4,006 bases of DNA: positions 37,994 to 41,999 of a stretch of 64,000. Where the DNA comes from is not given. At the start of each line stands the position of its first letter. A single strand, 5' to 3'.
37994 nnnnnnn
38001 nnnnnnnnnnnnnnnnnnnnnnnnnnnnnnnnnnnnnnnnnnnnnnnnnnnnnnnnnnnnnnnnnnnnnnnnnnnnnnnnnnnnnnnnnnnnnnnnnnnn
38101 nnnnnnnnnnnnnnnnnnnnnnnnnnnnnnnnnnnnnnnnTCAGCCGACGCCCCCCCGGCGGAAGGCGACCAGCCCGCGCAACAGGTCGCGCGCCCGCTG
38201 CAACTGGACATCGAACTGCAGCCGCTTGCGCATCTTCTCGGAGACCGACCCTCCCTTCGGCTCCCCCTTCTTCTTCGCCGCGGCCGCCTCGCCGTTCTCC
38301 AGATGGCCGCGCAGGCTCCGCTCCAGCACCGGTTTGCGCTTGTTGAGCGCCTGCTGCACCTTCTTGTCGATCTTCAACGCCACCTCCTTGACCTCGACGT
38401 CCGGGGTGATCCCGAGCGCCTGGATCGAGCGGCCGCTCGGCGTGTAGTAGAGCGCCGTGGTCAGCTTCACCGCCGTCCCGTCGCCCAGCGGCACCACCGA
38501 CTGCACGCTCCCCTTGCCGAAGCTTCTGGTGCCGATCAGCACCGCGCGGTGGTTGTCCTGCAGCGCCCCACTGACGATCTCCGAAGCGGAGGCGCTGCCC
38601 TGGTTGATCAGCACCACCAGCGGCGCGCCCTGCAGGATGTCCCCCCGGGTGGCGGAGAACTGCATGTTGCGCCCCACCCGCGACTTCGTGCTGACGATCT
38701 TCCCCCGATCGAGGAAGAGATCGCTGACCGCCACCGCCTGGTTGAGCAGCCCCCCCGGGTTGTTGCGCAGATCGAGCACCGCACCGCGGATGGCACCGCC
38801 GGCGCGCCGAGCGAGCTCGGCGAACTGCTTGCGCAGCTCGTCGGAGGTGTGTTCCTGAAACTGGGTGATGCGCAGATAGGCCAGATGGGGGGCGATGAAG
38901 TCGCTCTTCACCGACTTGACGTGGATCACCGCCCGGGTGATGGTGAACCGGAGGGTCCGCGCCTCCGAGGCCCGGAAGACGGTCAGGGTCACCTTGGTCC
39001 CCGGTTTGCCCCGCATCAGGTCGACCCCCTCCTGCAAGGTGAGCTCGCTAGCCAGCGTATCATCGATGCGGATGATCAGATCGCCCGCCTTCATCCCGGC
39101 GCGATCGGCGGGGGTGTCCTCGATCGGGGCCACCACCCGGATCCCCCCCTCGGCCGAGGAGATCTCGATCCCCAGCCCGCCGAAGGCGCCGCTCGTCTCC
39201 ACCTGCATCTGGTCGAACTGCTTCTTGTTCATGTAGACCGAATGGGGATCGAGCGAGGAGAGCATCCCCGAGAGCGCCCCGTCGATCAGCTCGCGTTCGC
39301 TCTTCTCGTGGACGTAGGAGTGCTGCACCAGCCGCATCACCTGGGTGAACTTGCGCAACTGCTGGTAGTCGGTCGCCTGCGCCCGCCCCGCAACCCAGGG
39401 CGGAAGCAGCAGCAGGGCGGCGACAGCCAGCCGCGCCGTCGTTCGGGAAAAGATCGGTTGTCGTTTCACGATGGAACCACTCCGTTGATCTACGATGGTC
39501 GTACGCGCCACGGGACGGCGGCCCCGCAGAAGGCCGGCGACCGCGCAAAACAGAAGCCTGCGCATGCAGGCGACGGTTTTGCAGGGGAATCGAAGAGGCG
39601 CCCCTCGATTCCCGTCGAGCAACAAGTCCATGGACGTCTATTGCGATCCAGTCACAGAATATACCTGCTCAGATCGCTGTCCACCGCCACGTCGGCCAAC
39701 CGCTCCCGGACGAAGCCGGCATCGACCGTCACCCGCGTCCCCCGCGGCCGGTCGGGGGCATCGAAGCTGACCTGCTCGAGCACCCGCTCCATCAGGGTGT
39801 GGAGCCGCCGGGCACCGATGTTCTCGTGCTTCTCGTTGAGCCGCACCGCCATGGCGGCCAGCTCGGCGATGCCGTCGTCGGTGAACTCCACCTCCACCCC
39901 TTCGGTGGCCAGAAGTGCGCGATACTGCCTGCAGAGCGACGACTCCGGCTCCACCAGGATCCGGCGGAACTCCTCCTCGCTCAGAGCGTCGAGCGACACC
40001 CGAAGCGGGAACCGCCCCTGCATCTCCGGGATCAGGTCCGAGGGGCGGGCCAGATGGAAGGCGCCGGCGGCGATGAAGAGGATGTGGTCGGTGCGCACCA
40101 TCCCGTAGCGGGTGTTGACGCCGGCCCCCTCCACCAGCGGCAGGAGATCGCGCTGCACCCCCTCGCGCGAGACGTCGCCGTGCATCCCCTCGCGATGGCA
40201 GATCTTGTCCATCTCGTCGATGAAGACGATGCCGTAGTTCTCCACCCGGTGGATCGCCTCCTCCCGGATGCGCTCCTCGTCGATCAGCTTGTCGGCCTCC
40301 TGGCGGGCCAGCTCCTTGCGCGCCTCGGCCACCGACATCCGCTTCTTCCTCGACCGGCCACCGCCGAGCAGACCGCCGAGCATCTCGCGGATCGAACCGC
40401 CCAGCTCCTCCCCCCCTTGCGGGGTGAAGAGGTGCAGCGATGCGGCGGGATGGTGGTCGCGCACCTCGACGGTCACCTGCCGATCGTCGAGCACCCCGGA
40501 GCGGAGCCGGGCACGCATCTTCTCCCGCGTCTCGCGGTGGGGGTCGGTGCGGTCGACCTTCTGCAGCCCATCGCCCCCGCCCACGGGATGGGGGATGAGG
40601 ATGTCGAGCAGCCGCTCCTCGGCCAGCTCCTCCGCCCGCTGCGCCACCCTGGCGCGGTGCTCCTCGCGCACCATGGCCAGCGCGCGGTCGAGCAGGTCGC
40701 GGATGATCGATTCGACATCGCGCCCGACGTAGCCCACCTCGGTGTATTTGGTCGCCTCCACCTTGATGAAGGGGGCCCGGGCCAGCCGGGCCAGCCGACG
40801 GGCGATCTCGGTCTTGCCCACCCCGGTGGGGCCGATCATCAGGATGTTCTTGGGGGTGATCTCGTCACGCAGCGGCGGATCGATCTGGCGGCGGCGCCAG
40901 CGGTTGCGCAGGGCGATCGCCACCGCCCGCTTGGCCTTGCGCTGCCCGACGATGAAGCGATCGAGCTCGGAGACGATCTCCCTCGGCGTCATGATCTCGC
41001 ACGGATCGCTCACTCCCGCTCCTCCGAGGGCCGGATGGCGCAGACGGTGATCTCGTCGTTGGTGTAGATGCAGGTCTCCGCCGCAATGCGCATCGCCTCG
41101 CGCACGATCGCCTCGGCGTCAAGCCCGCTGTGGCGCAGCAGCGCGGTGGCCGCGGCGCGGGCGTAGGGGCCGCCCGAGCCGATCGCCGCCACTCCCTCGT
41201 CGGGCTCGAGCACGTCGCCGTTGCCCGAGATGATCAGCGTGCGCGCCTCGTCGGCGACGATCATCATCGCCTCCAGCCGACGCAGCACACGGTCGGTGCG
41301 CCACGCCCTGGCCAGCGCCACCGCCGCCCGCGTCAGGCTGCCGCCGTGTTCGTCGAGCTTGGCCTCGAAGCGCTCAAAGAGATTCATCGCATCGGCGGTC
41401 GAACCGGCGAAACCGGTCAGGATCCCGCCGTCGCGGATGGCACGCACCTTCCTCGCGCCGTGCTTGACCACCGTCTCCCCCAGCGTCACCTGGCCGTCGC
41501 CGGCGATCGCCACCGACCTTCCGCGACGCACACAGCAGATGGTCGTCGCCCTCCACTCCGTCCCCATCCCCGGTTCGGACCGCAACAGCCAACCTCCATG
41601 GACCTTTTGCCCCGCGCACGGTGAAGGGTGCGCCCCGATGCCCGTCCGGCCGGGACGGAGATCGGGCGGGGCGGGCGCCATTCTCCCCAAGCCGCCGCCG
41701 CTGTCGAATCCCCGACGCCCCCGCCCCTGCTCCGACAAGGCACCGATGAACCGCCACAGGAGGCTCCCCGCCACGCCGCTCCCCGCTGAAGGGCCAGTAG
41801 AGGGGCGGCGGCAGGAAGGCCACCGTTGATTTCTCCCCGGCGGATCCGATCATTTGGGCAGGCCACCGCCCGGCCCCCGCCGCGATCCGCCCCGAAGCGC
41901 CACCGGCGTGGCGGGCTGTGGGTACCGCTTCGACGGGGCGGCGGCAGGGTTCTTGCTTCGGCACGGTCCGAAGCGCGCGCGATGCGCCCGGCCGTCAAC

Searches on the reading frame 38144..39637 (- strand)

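Call 37: search_protein_families(library=pfam, max_evalue=0.001, proteins=[window:38144-39637:-])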
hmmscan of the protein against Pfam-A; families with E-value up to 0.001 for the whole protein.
window:38144-39637:- (498 aa): 5 families
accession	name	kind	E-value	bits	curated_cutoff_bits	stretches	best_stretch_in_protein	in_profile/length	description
PF03572.23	Peptidase_S41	-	1.4e-57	194.3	24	1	252-416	2-165/165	Peptidase family S41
PF22694.1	CtpB_N-like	-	2.6e-13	50.7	27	1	87-139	31-84/85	Activating protease CtpB N-terminal domain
PF13180.12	PDZ_2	-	2.9e-13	50.3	27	1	153-230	1-77/80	PDZ domain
PF17820.7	PDZ_6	-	1.6e-10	41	27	1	168-220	2-52/54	PDZ domain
PF00595.29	PDZ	-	1.8e-08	35.1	23.2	1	146-220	4-80/81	PDZ domain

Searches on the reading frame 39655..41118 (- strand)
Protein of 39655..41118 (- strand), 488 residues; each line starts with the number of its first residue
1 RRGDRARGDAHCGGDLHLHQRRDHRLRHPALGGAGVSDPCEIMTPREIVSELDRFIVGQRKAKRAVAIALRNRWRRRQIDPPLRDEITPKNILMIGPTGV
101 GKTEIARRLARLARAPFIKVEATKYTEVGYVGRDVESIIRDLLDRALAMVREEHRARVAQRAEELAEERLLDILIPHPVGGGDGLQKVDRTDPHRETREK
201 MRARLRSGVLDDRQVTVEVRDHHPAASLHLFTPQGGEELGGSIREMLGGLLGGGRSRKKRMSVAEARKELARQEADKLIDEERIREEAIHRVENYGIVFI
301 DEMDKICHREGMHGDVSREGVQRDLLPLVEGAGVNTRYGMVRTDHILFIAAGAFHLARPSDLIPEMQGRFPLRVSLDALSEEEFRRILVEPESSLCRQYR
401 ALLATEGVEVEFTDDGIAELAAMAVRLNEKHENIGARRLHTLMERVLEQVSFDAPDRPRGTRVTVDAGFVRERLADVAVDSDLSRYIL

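Call 37: search_protein_families(library=pfam, max_evalue=0.001, proteins=[window:39655-41118:-])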
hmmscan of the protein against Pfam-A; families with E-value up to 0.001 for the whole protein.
window:39655-41118:- (488 aa): 10 families
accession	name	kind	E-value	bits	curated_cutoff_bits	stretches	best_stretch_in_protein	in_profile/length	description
PF07724.20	AAA_2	-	1.5e-31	110.1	27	2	227-372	5-165/166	AAA domain (Cdc48 subfamily)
PF00004.35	AAA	-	9.5e-15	55.6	21.2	2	92-146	1-53/131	ATPase family associated with various cellular activities (AAA)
PF13191.12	AAA_16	-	1.4e-06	29.3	32.6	1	89-174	24-104/167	AAA ATPase domain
PF13401.12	AAA_22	-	1.8e-06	28.7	27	1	90-162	6-75/130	AAA domain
PF07728.20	AAA_5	-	1.8e-05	25.2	22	1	91-127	1-38/139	AAA domain (dynein-related subfamily)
PF00493.29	MCM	-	0.00015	21.4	23.3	0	47-124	17-93/224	MCM P-loop domain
PF01078.27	Mg_chelatase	-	0.00033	20.6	20.3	0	90-113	23-46/207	Magnesium chelatase, subunit ChlI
PF05496.18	RuvB_N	-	0.00037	20.7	27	0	57-182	10-120/159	Holliday junction DNA helicase RuvB P-loop domain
PF05621.17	TniB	-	0.00068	19.6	22.4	0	87-164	33-108/189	Bacterial TniB protein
PF13238.12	AAA_18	-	0.00091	20.1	29.4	0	92-166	1-67/128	AAA domain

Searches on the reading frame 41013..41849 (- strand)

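Call 37: search_protein_families(library=pfam, max_evalue=0.001, proteins=[window:41013-41849:-])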
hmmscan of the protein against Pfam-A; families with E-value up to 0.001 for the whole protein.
window:41013-41849:- (279 aa): 1 family
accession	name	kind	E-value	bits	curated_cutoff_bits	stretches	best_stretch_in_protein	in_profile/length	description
PF00227.31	Proteasome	-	5.1e-23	82.1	22.4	1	101-272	4-189/189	Proteasome subunit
